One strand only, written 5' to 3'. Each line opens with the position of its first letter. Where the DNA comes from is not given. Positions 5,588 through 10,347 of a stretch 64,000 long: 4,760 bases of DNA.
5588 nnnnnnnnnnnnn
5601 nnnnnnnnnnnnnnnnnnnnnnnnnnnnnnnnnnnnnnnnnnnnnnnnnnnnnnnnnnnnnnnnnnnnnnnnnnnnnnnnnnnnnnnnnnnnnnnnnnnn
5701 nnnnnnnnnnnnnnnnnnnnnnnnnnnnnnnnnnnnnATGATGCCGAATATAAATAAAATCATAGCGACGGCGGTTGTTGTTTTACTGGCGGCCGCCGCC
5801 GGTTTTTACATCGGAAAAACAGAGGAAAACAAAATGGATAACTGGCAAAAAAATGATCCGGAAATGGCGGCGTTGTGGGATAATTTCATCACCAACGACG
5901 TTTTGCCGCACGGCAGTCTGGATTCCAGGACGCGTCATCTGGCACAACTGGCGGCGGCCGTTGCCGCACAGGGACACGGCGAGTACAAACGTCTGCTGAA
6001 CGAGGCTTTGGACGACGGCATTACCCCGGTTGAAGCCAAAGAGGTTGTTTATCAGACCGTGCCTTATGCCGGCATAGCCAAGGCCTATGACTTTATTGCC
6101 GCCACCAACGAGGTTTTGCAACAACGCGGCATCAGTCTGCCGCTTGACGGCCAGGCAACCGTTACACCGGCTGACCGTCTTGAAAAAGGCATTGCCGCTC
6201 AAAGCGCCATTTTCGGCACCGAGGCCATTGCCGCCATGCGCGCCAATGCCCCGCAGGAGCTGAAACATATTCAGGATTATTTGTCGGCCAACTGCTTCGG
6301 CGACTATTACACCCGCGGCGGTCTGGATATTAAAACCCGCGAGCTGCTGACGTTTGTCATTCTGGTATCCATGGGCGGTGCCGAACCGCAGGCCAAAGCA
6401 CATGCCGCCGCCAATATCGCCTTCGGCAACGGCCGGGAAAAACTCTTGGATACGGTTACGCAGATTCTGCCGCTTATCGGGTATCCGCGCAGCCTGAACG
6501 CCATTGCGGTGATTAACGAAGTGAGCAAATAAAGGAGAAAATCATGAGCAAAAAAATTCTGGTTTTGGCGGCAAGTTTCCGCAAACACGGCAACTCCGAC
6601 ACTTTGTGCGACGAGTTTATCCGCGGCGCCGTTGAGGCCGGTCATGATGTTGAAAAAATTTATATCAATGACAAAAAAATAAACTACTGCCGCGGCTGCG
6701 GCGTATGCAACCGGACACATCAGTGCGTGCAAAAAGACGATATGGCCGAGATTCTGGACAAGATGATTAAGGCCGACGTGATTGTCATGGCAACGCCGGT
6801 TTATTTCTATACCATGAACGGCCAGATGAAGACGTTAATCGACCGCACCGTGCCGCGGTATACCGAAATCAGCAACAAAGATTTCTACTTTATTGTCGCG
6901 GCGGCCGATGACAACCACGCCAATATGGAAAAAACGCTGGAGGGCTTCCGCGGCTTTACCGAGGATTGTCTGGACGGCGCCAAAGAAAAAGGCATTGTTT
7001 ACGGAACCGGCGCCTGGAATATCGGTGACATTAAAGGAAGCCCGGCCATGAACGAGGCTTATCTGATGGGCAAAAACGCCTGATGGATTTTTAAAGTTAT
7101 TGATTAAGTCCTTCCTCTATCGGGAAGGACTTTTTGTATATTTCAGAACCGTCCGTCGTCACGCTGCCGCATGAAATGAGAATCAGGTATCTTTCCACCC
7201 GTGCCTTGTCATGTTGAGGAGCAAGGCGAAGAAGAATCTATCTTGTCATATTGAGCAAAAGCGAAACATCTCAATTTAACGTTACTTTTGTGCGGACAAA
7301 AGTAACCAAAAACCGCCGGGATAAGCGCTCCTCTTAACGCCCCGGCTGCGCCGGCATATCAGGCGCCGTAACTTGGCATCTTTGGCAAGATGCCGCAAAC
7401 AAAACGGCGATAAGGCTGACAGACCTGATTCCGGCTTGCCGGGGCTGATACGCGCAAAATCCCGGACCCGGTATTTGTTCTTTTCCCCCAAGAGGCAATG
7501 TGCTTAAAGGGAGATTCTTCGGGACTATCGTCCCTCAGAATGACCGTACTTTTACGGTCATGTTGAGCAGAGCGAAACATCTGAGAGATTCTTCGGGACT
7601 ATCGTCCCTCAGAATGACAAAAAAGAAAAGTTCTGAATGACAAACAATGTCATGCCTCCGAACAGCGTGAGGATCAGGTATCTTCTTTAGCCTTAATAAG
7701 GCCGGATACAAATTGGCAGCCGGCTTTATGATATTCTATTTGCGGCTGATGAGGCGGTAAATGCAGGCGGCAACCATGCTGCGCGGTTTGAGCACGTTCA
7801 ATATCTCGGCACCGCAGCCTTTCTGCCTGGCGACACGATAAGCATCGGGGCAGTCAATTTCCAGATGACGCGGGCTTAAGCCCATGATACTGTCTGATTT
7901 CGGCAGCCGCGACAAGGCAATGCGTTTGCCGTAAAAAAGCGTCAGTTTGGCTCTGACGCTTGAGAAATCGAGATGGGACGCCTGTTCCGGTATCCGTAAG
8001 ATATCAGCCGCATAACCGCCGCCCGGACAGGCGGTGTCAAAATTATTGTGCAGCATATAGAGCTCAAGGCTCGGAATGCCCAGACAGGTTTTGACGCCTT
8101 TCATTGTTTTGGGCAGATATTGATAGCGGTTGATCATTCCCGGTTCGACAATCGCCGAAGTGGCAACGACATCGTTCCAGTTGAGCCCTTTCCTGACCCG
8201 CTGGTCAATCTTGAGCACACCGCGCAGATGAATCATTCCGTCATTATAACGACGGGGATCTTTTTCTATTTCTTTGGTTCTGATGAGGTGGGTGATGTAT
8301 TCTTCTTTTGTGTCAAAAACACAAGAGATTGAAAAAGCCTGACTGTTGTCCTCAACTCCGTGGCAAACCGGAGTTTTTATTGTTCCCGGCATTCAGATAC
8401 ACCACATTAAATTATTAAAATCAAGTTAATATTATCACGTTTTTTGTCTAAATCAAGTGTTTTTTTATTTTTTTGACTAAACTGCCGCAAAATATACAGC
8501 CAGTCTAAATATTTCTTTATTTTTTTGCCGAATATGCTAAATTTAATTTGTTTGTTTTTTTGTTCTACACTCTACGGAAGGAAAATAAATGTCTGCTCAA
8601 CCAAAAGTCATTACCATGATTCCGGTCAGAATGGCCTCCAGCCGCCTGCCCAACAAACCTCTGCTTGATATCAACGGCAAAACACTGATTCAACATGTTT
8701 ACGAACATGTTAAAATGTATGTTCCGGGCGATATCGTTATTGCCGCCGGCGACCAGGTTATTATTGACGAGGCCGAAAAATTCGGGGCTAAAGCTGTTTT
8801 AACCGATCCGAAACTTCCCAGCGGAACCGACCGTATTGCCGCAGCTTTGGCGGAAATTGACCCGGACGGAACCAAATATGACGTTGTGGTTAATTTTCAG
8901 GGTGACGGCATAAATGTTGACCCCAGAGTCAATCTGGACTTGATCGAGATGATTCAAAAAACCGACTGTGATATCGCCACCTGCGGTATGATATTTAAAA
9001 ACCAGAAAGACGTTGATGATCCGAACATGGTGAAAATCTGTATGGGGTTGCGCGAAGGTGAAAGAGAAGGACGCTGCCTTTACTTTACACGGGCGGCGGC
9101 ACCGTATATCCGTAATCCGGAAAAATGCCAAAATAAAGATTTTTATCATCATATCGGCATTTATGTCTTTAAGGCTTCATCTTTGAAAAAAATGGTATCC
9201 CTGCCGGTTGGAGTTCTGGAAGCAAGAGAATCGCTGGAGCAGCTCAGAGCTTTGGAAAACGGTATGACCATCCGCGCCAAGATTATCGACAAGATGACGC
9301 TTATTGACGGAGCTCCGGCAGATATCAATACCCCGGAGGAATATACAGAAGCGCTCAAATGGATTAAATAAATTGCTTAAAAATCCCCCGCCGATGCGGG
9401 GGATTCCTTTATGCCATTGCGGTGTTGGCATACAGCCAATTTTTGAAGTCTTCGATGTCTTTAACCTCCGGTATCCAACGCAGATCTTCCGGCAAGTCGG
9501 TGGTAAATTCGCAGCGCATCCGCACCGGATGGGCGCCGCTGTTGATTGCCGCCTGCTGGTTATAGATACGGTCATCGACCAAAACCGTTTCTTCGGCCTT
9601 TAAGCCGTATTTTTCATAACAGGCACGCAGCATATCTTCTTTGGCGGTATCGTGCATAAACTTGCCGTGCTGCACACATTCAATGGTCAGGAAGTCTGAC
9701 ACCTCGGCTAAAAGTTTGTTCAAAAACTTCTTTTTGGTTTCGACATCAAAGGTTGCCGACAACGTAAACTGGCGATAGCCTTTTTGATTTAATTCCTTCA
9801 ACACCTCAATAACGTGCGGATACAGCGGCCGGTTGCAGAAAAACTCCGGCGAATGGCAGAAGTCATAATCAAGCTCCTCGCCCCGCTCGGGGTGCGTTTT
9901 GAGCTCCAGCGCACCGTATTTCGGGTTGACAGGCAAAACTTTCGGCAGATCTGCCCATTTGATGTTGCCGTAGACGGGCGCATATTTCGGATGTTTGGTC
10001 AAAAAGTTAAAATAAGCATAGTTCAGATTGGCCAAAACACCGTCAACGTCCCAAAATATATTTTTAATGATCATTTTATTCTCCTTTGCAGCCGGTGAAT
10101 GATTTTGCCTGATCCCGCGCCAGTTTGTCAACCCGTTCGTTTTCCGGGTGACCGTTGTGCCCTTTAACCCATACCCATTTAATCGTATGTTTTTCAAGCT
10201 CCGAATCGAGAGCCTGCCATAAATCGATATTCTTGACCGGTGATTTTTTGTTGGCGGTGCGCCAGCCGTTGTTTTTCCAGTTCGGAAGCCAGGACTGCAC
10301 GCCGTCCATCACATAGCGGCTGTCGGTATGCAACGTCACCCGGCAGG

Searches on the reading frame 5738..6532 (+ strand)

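Call 67: search_protein_families(library=pfam, proteins=[window:5738-6532:+], max_evalue=0.0001)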
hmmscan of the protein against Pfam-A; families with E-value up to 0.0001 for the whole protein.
window:5738-6532:+ (264 aa): 1 family
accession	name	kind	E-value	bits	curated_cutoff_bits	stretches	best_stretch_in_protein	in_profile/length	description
PF02627.25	CMD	-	8.3e-28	96.7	23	2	41-125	1-84/84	Carboxymuconolactone decarboxylase family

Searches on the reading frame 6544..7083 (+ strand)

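Call 36: search_protein_families(library=pfam, proteins=[window:6544-7083:+], max_evalue=0.001)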
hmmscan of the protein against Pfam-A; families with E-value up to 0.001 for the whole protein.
window:6544-7083:+ (179 aa): 2 families
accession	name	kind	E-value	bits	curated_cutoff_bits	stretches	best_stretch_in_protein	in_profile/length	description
PF03358.20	FMN_red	-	2.8e-24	85.8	24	1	4-126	2-121/152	NADPH-dependent FMN reductase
PF02525.22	Flavodoxin_2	-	1.9e-12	47.8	27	1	3-103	1-104/198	Flavodoxin-like fold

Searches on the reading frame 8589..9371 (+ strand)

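Call 36: search_protein_families(library=pfam, proteins=[window:8589-9371:+], max_evalue=0.001)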
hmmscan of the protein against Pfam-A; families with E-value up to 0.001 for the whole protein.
window:8589-9371:+ (260 aa): 2 families
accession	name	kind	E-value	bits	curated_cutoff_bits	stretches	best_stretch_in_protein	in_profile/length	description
PF02348.25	CTP_transf_3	-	4.3e-36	125.2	22.6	1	9-228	2-217/217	Cytidylyltransferase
PF12804.13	NTP_transf_3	-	5e-09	37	27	1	14-132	11-121/160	MobA-like NTP transferase domain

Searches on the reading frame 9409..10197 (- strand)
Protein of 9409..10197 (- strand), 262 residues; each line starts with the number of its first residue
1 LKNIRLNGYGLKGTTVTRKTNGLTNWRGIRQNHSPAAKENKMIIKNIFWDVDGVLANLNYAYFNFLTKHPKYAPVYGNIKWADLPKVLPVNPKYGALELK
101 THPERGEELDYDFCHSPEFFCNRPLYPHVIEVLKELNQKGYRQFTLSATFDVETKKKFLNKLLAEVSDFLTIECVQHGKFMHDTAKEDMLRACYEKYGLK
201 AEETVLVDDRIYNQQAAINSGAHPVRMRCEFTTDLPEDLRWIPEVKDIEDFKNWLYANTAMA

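Call 36: search_protein_families(library=pfam, proteins=[window:9409-10197:-], max_evalue=0.001)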
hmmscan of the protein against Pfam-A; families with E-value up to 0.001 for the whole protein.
window:9409-10197:- (262 aa): 2 families
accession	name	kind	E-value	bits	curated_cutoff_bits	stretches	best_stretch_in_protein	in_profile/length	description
PF00702.32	Hydrolase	-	5.5e-10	40.4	26.4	1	44-221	1-191/191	haloacid dehalogenase-like hydrolase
PF13419.12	HAD_2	-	8.8e-08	32.9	23.8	1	48-223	2-174/178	Haloacid dehalogenase-like hydrolase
